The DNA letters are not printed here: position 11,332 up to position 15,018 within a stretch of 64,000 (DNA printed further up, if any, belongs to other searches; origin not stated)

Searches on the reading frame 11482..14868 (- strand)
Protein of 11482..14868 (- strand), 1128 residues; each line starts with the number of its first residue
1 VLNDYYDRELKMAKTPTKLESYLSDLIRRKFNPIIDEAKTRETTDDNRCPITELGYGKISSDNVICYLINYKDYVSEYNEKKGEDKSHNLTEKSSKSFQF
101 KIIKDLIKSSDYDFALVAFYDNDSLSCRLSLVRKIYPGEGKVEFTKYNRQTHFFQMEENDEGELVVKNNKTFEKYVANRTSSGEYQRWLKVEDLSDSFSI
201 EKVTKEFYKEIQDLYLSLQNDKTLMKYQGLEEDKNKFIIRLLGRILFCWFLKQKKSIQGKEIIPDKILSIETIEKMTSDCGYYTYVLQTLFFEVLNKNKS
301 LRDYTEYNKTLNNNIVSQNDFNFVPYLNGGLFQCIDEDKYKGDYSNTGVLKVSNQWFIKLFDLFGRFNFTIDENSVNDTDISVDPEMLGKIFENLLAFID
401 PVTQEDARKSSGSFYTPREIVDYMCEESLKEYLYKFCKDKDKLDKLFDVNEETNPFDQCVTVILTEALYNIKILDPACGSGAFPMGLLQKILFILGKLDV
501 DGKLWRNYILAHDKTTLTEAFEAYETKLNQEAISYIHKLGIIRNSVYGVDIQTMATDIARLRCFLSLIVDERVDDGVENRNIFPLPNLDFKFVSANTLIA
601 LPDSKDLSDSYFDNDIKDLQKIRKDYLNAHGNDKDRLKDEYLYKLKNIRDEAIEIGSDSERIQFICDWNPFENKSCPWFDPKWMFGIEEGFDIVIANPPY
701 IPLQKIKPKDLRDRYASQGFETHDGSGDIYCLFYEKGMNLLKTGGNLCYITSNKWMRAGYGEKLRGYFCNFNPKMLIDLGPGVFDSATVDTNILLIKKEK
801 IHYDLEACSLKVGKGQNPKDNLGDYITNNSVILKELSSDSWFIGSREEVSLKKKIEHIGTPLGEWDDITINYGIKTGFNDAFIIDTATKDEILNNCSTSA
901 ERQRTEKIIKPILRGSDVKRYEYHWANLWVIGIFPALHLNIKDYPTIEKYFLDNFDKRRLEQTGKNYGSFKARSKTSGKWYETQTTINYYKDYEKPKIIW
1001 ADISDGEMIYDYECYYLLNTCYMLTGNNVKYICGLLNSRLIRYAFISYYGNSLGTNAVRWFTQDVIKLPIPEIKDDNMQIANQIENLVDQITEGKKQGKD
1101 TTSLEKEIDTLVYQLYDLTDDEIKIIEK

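Call 4: search_protein_families(library=pfam, proteins=[window:11482-14868:-], max_evalue=0.01)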
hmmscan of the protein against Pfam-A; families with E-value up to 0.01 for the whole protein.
window:11482-14868:- (1128 aa): 5 families
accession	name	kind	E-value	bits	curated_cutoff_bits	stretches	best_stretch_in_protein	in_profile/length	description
PF07669.17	Eco57I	-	4.3e-35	121.8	25.3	1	544-780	1-167/171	Eco57I restriction-modification methylase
PF12950.13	TaqI_C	-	5e-12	46.6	26.5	1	910-1070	1-118/118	TaqI-like C-terminal specificity domain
PF02384.22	N6_Mtase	-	5.2e-12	46.2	20.4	1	684-801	121-235/311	N-6 DNA Methylase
PF20473.4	MmeI_Mtase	-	0.00013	21.6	27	0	464-565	14-84/259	MmeI, DNA-methyltransferase domain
PF20465.4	MmeI_hel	-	0.0064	17.7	27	0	240-332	5-75/75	MmeI, helicase spacer domain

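Call 5: search_protein_families(library=padloc, proteins=[window:11482-14868:-], max_evalue=0.01)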
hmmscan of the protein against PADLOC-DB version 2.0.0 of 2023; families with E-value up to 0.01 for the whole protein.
window:11482-14868:- (1128 aa): 36 families (the best 25 are shown)
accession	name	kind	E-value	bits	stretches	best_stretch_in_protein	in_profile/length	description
PDLC03596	REase_MTase_IIG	-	1e-170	568.2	2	463-1127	534-1143/1148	Type IIG restriction enzyme-methyltransferase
PDLC03601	REase_MTase_IIG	-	3.8e-131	436.9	3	615-1126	598-1105/1110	Type IIG restriction enzyme-methyltransferase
PDLC03612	REase_MTase_IIG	-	1.2e-109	366.2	2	689-1127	805-1244/1247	Type IIG restriction enzyme-methyltransferase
PDLC03609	REase_MTase_IIG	-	4e-40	135.5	2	687-1072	554-930/1066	Type IIG restriction enzyme-methyltransferase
PDLC03604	REase_MTase_IIG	-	7.9e-39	131.4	2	688-1122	532-1000/1011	Type IIG restriction enzyme-methyltransferase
PDLC03313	MTase_II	-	5.9e-29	99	1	688-1127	142-560/563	Type II methyltransferase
PDLC03628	REase_MTase_IIG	-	1.2e-26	91.1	3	469-610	493-639/1100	Type IIG restriction enzyme-methyltransferase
PDLC03226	MTase_II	-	8.1e-26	88.8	2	832-1118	297-574/579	Type II methyltransferase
PDLC02643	DrmMI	-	3.7e-21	72.7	3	402-561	546-690/1347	DrmMI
PDLC03335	MTase_II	-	1e-18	65.3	1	683-1053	188-554/607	Type II methyltransferase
PDLC03629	REase_MTase_IIG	-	1.6e-18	64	2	670-922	547-813/1182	Type IIG restriction enzyme-methyltransferase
PDLC03600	REase_MTase_IIG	-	1.2e-16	57.9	2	689-824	495-631/1205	Type IIG restriction enzyme-methyltransferase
PDLC02527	PglX|PglXI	-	1.3e-16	57.5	2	688-843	554-699/1332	PglX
PDLC03630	REase_MTase_IIG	-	5.4e-14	49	2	689-1126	604-1091/1100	Type IIG restriction enzyme-methyltransferase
PDLC03248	MTase_II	-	7.3e-14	49.4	2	688-805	83-203/521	Type II methyltransferase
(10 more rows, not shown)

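Call 6: search_protein_families(library=ncbifam, proteins=[window:11482-14868:-], max_evalue=0.01)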
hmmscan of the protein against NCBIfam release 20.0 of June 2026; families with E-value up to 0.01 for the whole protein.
window:11482-14868:- (1128 aa): 4 families
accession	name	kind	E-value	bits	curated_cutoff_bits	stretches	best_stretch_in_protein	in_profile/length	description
NF033452.1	BREX_1_MTaseX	exception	1e-22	79.9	500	1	414-804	253-622/1210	BREX-1 system adenine-specific DNA-methyltransferase PglX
NF033455.1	BREX_6_MTaseX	exception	2e-11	42.2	900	1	688-793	552-652/1319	BREX-6 system adenine-specific DNA-methyltransferase PglX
NF033451.1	BREX_2_MTaseX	equivalog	1.1e-08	33.4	400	1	690-799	358-470/1185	BREX-2 system adenine-specific DNA-methyltransferase PglX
TIGR03534.1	RF_mod_PrmC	equivalog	0.00052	19.6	199.1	0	683-708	147-174/253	peptide chain release factor N(5)-glutamine methyltransferase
